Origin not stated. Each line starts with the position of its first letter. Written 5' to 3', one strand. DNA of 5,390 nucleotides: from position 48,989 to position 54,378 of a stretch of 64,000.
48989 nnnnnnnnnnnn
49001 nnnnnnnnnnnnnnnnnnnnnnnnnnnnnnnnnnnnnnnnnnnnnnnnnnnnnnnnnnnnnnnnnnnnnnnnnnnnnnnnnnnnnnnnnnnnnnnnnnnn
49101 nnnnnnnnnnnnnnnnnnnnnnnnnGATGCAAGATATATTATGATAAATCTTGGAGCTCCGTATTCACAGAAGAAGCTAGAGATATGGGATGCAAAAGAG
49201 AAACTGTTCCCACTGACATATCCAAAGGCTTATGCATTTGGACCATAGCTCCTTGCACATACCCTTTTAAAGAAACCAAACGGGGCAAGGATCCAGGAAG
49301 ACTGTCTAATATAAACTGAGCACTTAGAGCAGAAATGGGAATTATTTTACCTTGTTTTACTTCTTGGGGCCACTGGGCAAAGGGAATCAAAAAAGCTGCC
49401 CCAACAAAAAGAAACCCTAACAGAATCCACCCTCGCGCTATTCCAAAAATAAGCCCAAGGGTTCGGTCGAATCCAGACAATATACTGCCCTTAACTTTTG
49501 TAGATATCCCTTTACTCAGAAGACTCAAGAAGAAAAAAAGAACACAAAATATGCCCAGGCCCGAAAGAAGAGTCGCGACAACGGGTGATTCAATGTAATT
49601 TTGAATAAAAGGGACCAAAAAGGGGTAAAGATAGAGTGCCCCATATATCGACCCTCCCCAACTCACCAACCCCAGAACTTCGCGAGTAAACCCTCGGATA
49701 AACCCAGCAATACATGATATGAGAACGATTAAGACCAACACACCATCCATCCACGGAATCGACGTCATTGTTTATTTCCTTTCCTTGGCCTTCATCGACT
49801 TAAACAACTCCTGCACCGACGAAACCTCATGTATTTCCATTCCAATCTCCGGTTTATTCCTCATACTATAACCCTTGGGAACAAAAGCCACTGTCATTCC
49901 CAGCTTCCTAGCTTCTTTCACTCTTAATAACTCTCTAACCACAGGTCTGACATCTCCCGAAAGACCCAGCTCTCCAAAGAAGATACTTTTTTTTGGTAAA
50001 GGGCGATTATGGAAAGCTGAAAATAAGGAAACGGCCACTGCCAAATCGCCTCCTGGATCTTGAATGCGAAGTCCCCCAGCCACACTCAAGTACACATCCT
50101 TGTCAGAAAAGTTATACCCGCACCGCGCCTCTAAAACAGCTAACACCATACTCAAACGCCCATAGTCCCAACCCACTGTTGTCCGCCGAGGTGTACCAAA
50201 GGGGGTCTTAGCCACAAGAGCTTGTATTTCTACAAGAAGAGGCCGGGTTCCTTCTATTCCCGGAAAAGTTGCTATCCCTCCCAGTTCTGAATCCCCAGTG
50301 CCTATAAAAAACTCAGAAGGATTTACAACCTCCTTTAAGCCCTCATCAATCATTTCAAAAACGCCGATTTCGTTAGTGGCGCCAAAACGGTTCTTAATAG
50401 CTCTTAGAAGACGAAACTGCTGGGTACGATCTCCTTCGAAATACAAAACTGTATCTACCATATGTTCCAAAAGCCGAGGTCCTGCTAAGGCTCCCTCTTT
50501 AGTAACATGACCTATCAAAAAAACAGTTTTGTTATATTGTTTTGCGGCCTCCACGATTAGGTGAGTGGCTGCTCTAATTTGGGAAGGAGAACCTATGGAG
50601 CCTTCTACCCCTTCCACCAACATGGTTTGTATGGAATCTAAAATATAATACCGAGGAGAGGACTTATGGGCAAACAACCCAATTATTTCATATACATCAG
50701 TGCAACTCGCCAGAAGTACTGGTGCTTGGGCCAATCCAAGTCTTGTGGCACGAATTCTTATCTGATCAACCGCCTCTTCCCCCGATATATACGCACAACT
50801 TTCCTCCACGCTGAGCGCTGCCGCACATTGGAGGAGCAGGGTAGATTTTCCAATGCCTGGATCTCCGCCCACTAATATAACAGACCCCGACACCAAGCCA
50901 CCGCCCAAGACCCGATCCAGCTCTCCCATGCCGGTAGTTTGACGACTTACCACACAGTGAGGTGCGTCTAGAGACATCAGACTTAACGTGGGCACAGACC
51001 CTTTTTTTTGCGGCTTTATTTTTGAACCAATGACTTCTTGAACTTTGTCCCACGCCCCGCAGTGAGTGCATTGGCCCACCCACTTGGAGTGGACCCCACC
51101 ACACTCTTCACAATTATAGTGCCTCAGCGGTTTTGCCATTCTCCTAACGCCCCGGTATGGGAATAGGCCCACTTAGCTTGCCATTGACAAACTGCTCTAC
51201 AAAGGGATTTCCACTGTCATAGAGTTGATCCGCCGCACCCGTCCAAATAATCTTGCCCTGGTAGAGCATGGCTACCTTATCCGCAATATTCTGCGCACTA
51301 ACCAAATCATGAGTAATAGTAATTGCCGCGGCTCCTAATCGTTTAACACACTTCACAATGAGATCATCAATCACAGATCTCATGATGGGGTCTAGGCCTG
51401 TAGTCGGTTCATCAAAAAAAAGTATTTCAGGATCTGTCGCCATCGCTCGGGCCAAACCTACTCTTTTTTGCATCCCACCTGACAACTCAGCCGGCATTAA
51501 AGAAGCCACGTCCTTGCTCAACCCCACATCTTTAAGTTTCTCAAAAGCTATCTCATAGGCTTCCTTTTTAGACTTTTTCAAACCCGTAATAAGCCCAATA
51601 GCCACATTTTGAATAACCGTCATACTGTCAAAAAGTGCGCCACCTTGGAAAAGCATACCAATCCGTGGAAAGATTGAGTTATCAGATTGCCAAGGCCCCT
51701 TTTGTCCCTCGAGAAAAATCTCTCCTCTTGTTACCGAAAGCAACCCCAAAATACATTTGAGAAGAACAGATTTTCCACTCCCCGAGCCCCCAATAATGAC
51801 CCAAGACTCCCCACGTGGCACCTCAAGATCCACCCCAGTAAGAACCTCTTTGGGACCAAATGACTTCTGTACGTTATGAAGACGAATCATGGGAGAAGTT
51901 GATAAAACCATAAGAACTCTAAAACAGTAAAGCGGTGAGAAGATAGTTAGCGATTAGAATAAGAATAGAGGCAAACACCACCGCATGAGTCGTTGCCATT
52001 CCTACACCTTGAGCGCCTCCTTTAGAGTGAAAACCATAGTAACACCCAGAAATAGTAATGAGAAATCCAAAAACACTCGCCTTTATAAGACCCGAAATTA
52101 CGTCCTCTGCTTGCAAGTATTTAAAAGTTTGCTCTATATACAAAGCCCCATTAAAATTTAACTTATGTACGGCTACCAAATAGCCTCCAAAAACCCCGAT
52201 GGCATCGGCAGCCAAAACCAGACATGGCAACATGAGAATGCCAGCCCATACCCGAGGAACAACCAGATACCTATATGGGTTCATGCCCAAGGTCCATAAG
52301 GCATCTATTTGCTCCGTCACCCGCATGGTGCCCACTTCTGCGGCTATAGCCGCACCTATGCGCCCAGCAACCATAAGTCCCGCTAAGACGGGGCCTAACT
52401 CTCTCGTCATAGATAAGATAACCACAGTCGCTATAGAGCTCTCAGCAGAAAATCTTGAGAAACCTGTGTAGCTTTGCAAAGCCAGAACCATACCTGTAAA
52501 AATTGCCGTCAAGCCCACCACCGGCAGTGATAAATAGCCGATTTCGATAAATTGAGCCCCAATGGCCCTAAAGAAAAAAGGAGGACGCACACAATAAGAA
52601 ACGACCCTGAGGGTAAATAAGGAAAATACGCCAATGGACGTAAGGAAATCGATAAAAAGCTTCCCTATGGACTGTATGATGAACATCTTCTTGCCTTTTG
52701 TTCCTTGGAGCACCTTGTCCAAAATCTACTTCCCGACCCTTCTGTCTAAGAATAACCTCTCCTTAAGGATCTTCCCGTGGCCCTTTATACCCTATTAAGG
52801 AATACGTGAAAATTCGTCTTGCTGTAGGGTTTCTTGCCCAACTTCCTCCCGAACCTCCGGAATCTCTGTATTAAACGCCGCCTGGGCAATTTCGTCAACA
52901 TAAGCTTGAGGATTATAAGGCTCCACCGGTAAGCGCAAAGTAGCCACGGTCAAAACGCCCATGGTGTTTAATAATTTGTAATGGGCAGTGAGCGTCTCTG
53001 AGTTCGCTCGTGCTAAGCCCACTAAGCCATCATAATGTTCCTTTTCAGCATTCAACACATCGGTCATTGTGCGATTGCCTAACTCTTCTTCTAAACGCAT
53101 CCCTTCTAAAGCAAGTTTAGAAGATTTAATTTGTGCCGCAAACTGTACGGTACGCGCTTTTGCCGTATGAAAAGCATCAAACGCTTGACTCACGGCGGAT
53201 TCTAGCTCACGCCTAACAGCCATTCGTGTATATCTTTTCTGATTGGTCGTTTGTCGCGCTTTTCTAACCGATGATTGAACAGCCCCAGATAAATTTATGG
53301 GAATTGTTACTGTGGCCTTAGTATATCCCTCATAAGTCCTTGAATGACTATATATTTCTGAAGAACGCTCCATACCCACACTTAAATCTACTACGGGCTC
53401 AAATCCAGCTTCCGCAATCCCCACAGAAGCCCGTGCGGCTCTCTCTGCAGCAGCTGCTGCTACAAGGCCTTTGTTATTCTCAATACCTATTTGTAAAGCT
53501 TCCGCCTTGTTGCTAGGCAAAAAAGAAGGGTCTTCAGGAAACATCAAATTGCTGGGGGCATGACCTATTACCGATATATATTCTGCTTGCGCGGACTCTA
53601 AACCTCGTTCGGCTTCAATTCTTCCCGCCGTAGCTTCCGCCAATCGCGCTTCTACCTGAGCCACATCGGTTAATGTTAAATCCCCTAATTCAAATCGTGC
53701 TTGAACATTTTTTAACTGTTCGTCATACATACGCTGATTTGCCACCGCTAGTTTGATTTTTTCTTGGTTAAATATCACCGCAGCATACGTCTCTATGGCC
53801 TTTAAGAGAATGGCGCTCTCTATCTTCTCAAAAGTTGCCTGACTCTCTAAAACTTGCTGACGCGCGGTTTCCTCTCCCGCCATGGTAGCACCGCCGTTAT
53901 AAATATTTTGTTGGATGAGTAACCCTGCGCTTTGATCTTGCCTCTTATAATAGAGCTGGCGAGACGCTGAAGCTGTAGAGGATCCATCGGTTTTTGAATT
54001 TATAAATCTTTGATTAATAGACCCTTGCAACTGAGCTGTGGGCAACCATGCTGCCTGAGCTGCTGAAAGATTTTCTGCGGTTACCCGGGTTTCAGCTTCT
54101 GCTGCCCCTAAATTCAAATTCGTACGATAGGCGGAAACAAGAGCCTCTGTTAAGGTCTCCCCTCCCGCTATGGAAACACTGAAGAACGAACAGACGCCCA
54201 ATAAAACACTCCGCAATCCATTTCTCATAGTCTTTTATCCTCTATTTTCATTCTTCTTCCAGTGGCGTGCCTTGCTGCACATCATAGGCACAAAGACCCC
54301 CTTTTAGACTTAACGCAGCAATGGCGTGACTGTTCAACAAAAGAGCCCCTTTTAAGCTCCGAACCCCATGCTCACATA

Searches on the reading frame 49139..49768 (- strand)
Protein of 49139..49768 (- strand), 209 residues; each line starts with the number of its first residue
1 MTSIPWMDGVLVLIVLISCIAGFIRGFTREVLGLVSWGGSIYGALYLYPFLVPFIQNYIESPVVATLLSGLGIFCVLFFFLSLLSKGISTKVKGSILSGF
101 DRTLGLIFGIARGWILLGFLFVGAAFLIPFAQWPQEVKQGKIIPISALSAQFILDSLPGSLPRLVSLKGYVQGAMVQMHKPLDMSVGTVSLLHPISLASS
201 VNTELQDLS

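Call 4: search_protein_families(library=pfam, proteins=[window:49139-49768:-], max_evalue=0.01)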
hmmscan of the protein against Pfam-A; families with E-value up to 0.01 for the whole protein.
window:49139-49768:- (209 aa): 1 family
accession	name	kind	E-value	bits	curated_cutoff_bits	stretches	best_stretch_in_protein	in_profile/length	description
PF02674.22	Colicin_V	-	7.2e-28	97.8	29.3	1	8-145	2-138/144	Colicin V production protein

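Call 5: search_protein_families(library=ncbifam, proteins=[window:49139-49768:-], max_evalue=0.01)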
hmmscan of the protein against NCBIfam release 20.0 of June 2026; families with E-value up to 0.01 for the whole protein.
window:49139-49768:- (209 aa): 2 families
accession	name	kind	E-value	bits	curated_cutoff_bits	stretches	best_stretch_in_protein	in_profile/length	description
NF008100.0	PRK10845.1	equivalog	6.2e-15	55.7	264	1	6-157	3-152/162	colicin V production protein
NF033740.0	MarP_fam_protase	equivalog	5.2e-05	22.4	250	1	7-141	1-133/390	MarP family serine protease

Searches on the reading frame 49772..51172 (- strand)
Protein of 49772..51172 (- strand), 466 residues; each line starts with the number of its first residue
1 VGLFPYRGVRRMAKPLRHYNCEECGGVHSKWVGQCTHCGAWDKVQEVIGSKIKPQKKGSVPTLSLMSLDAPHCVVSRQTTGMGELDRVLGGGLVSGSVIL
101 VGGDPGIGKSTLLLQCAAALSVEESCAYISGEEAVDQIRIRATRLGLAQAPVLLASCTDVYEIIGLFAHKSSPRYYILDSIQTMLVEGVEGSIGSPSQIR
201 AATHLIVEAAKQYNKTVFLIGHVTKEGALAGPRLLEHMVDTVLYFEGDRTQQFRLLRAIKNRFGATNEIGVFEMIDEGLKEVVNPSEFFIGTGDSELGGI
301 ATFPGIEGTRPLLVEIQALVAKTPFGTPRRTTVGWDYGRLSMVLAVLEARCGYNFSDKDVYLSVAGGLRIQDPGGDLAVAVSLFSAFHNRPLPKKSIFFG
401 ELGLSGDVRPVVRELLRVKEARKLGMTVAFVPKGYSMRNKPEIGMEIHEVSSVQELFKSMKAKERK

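Call 4: search_protein_families(library=pfam, proteins=[window:49772-51172:-], max_evalue=0.01)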
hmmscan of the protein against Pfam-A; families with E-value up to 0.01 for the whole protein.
window:49772-51172:- (466 aa): 10 families
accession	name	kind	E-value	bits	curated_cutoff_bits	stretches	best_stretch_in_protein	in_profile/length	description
PF06745.19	ATPase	-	3.3e-14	53.3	26.6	1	80-147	3-72/231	KaiC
PF13481.12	AAA_25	-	4.9e-10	39.8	27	1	84-228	21-195/195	AAA domain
PF13541.12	ChlI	-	2.2e-09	37.7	27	1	346-433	32-119/121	Subunit ChlI of Mg-chelatase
PF18073.7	Zn_ribbon_LapB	-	3.1e-07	30.4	25.7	1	19-45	1-27/28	Rubredoxin metal binding domain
PF03796.21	DnaB_C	-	7.7e-05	22.6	27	1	79-141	3-66/255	DnaB-like helicase C terminal domain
PF00154.27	RecA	-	7.9e-05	22.7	27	1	64-195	18-154/262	recA bacterial DNA recombination protein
PF13191.12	AAA_16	-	0.00037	21.5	32.6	1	93-129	24-63/167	AAA ATPase domain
PF23442.1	DUF7125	-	0.0038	16.8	29.1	1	76-116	2-41/207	Family of unknown function (DUF7125)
PF13173.12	AAA_14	-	0.005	17.3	27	0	98-184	4-74/129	AAA domain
PF25199.1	nSTAND_NTPase5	-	0.0096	16.2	34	0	96-124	41-70/145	Novel STAND NTPase 5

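Call 5: search_protein_families(library=ncbifam, proteins=[window:49772-51172:-], max_evalue=0.01)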
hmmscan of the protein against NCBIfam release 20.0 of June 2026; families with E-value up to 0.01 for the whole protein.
window:49772-51172:- (466 aa): 24 families
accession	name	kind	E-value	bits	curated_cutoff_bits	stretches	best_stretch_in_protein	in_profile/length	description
TIGR00416.1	sms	equivalog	5.5e-149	496.8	403.05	1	12-455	1-452/454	DNA repair protein RadA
TIGR02902.1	spore_lonB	equivalog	2.2e-14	53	723.3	1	339-458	408-528/531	ATP-dependent protease LonB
NF006799.0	PRK09302.1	equivalog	1.6e-11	43.5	408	1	66-147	244-325/515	circadian clock protein KaiC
TIGR03881.1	KaiC_arch_4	hypoth_equivalog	8e-10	38.8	247.8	1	77-147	2-73/231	KaiC domain-containing protein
TIGR02903.1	spore_lon_C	equivalog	1.2e-08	34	678.8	1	350-457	503-611/615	Lon family ATP-dependent protease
TIGR03600.1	phage_DnaB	exception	1.4e-07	30.9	498.65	1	79-141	178-241/421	phage replicative helicase, DnaB family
TIGR03880.1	KaiC_arch_3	hypoth_equivalog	3e-06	26.9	249.45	1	81-141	1-62/224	KaiC domain-containing protein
NF006861.0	PRK09361.1-1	equivalog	4.2e-06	26.5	278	1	79-140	6-67/235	DNA repair and recombination protein RadB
NF004723.0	PRK06067.1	subfamily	6e-06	25.9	194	1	79-163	17-102/243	flagellar accessory protein FlaH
TIGR03877.1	thermo_KaiC_1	hypoth_equivalog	2.8e-05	23.7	307.25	1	76-146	2-73/238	KaiC domain-containing protein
NF006320.0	PRK08533.1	equivalog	2.9e-05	23.8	215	1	83-135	11-64/230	flagellar accessory protein FlaH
TIGR02012.1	tigrfam_recA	equivalog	7e-05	22.3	325.3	1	64-194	21-156/321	recombinase RecA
NF005852.0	PRK07773.1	equivalog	7.6e-05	21.2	780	1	79-127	201-248/886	replicative DNA helicase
NF052589.1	ArlH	equivalog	0.00014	21.6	215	1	83-134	7-59/229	archaellum protein ArlH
TIGR02237.1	recomb_radB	equivalog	0.00032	20.6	172.4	1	85-278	1-208/210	DNA repair and recombination protein RadB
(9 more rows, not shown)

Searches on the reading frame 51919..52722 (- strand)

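Call 8: search_protein_families(library=pfam, proteins=[window:51919-52722:-], max_evalue=0.001)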
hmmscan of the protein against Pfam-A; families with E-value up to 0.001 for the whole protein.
window:51919-52722:- (267 aa): 1 family
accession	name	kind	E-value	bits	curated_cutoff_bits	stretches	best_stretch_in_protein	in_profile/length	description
PF02405.21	MlaE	-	1.6e-78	263.6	22.5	1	56-265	3-212/212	Permease MlaE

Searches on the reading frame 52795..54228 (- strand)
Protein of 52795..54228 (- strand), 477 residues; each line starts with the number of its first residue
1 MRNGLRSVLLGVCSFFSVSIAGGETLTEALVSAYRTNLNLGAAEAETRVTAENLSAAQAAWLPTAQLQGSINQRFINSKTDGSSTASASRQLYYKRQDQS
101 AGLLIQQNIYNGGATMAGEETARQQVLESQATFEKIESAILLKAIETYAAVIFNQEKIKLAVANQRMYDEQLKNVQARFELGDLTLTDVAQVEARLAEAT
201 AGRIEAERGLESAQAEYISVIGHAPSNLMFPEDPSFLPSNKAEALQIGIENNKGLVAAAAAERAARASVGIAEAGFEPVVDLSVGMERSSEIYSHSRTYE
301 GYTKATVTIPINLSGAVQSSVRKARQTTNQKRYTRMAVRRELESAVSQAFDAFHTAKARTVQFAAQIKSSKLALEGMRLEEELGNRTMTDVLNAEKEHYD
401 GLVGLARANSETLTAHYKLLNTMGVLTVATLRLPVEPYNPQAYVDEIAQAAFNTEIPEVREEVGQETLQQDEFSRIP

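Call 8: search_protein_families(library=pfam, proteins=[window:52795-54228:-], max_evalue=0.001)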
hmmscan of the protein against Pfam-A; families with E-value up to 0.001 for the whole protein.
window:52795-54228:- (477 aa): 2 families
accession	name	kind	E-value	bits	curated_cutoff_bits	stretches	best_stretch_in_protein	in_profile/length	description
PF02321.23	OEP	-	5.2e-45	154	22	2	27-222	2-187/187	Outer membrane efflux protein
PF25074.1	DUF7798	-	0.00066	19.9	27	1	142-183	19-60/272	Domain of unknown function (DUF7798)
